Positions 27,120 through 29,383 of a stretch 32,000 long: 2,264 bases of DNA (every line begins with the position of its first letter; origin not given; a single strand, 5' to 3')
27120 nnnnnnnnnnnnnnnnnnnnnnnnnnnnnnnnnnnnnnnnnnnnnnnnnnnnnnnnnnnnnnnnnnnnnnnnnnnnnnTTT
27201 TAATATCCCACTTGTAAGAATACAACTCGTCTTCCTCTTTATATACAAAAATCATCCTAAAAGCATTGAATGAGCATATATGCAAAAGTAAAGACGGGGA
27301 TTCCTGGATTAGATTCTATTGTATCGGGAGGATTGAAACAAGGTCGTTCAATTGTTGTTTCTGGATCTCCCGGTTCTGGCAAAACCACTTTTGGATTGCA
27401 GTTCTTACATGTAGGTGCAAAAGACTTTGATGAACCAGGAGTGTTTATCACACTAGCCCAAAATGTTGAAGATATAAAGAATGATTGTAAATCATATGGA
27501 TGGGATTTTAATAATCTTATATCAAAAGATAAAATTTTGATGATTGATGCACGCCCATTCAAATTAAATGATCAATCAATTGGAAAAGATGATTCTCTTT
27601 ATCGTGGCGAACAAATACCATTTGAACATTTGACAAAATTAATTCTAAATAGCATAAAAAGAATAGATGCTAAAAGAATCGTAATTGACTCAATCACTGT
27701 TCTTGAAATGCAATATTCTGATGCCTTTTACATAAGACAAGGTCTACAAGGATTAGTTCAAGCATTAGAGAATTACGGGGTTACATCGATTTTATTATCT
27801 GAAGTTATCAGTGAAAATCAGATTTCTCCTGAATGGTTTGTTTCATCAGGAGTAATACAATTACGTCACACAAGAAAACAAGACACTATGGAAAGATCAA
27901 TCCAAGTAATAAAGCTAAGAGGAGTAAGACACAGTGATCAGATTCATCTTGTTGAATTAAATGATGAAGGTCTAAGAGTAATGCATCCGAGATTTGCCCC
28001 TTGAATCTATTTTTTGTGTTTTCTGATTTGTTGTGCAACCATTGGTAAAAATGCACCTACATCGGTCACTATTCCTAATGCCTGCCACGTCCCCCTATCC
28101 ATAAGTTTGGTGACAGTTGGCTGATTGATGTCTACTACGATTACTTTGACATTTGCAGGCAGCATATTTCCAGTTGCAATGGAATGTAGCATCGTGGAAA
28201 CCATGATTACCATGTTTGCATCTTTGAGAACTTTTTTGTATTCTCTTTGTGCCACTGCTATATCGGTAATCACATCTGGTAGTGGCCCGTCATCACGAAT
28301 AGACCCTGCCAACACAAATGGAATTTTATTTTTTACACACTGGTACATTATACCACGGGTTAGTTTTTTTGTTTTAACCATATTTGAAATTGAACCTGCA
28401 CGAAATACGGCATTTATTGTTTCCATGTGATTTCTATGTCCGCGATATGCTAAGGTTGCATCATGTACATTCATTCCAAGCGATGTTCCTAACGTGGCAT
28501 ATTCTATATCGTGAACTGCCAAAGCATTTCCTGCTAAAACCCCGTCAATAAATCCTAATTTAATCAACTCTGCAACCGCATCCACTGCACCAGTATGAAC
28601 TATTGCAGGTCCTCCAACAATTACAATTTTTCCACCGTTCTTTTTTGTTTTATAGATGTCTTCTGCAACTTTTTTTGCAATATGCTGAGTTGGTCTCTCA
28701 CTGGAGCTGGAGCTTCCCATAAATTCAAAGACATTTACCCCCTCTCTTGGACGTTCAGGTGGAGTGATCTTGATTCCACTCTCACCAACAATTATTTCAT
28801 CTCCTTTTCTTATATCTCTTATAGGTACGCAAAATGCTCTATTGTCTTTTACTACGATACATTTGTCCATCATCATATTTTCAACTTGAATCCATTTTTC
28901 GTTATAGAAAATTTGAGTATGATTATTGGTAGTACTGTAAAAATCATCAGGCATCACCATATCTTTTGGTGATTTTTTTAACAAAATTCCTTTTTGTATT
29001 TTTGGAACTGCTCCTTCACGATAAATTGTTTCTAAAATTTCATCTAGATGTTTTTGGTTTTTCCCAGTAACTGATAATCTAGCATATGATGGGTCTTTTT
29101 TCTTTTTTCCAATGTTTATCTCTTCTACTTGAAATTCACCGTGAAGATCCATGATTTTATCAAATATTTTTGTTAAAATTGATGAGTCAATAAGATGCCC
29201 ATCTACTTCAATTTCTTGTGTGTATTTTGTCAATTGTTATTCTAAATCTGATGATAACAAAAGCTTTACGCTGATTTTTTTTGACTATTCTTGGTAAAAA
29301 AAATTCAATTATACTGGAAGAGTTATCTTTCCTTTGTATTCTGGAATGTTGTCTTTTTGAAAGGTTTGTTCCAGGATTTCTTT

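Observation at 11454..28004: Divergent two-operon archaeal type IV filament locus with a non-canonical accessory gene set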

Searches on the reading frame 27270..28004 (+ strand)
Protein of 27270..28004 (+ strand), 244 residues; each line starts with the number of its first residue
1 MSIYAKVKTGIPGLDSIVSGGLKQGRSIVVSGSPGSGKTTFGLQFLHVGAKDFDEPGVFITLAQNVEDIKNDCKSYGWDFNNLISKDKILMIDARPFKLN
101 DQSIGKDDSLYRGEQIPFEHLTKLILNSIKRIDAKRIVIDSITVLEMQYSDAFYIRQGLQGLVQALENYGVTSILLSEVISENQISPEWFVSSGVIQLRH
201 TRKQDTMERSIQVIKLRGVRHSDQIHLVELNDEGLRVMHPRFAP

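Call 4: search_protein_families(library=pfam, proteins=[window:27270-28004:+], max_evalue=0.01)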
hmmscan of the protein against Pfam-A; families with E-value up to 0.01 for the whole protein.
window:27270-28004:+ (244 aa): 6 families
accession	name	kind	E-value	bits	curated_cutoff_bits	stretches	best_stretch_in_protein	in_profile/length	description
PF06745.19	ATPase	-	4.8e-59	200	26.6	1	7-239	1-228/231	KaiC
PF07088.17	GvpD_P-loop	-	8.4e-07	29.5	24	1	24-203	9-177/189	GvpD gas vesicle protein, P-loop domain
PF03796.21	DnaB_C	-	0.0001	22.2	27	1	7-63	2-57/255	DnaB-like helicase C terminal domain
PF13479.12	AAA_24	-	0.00049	20.4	27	1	26-151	3-82/195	AAA domain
PF13481.12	AAA_25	-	0.00078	19.6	27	1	6-47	14-55/195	AAA domain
PF20720.3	nSTAND3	-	0.0069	16.5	27.2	0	22-69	14-57/155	Novel STAND NTPase 3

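Call 29: search_solved_structures(query=window:27270-28004:+, max_evalue=0.00001)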
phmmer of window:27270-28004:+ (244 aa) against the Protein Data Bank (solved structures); distinct sequences matched with E-value up to 0.00001: 47.
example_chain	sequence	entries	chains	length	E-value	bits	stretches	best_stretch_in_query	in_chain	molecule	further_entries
8zn5_B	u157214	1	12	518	3.9e-58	199.9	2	5-222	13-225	KaiC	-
8zn6_F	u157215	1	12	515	1e-51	178.9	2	5-235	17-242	KaiC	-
8jon_A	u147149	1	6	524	2.2e-49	171.3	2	5-238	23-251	Circadian clock oscillator protein KaiC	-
8zn7_D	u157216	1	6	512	1.6e-48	168.5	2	5-222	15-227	KaiC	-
4dug_A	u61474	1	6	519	3.4e-48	167.4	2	4-237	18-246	Circadian clock protein kinase kaiC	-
7x1y_A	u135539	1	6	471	7.8e-48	166.2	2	4-237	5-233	Circadian clock oscillator protein KaiC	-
8wve_A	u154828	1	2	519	1.1e-47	165.7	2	4-237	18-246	Circadian clock oscillator protein KaiC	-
8wv8_A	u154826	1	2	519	1.1e-47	165.7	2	4-237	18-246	Circadian clock oscillator protein KaiC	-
7dyk_A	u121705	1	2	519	1.2e-47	165.5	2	4-237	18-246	Circadian clock protein kinase KaiC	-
7x1z_A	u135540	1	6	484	1.2e-47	165.5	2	4-237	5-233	Circadian clock oscillator protein KaiC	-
7dye_A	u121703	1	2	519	1.3e-47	165.5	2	4-237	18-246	Circadian clock protein kinase KaiC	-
3k0a_A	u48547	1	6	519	1.3e-47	165.5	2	4-237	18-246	Circadian clock protein kinase KaiC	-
3k0f_A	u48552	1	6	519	1.3e-47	165.4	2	4-237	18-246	Circadian clock protein kinase KaiC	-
3k0e_A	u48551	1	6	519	1.3e-47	165.4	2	4-237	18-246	Circadian clock protein kinase KaiC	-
3jzm_A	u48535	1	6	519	1.3e-47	165.4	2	4-237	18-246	Circadian clock protein kinase kaiC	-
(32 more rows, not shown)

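Call 64: search_protein_families(library=ncbifam, proteins=[window:27270-28004:+], max_evalue=1)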
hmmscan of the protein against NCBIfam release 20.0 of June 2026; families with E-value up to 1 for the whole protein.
window:27270-28004:+ (244 aa): 30 families (the best 25 are shown)
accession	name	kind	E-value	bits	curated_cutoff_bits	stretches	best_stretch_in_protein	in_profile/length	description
NF006799.0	PRK09302.1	equivalog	2.8e-52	177.9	408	1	5-238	11-239/515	circadian clock protein KaiC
TIGR02655.1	circ_KaiC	equivalog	3.2e-41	141.5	546.25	1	6-237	2-228/484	circadian clock protein KaiC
TIGR03880.1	KaiC_arch_3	hypoth_equivalog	1.1e-37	129.7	249.45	1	10-238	1-218/224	KaiC domain-containing protein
TIGR03877.1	thermo_KaiC_1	hypoth_equivalog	5.4e-35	121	307.25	1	6-238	3-233/238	KaiC domain-containing protein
TIGR03881.1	KaiC_arch_4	hypoth_equivalog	4.5e-28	98.5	247.8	1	6-238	2-229/231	KaiC domain-containing protein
NF004723.0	PRK06067.1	subfamily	6.6e-07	29.1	194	1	7-222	16-218/243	flagellar accessory protein FlaH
NF004629.0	PRK05973.1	equivalog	3.5e-06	26.2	156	1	21-89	60-127/237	DNA helicase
NF052589.1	ArlH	equivalog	1.4e-05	25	215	1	13-220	8-204/229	archaellum protein ArlH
TIGR03600.1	phage_DnaB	exception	1.7e-05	24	498.65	1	7-46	177-215/421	phage replicative helicase, DnaB family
TIGR00665.1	DnaB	equivalog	1.8e-05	23.7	385.25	1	6-63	177-233/435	replicative DNA helicase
TIGR00416.1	sms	equivalog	1.8e-05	23.7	403.05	1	5-146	74-183/454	DNA repair protein RadA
NF005852.0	PRK07773.1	equivalog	2.9e-05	22.6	780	1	6-63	199-255/886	replicative DNA helicase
TIGR03878.1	thermo_KaiC_2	hypoth_equivalog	7.5e-05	22.2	232.2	1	20-181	31-177/259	KaiC domain-containing protein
TIGR02788.1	VirB11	equivalog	0.0073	15.4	249.95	1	22-45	141-164/308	P-type DNA transfer ATPase VirB11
NF004384.0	PRK05748.1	equivalog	0.0093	14.6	525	1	7-46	186-224/452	replicative DNA helicase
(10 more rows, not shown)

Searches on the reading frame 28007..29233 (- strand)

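Call 4: search_protein_families(library=pfam, proteins=[window:28007-29233:-], max_evalue=0.01)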
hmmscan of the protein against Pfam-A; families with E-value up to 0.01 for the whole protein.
window:28007-29233:- (408 aa): 4 families
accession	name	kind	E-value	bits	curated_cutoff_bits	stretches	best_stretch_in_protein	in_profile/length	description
PF21570.3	ArgZ-like_C_2nd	-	5.5e-92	307.7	27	1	187-398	1-212/213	Arginine dihydrolase ArgZ-like, C-terminal, Rossmann fold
PF04455.17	Saccharop_dh_N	-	9.6e-35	119.5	23.5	1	6-103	2-99/100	LOR/SDH bifunctional enzyme conserved region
PF21571.2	ArgZ-like_C_1st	-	1.5e-29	102.2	27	1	105-185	1-83/84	Arginine dihydrolase ArgZ-like, C-terminal, first region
PF00205.28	TPP_enzyme_M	-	0.0012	19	30.4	0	329-397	68-135/137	Thiamine pyrophosphate enzyme, central domain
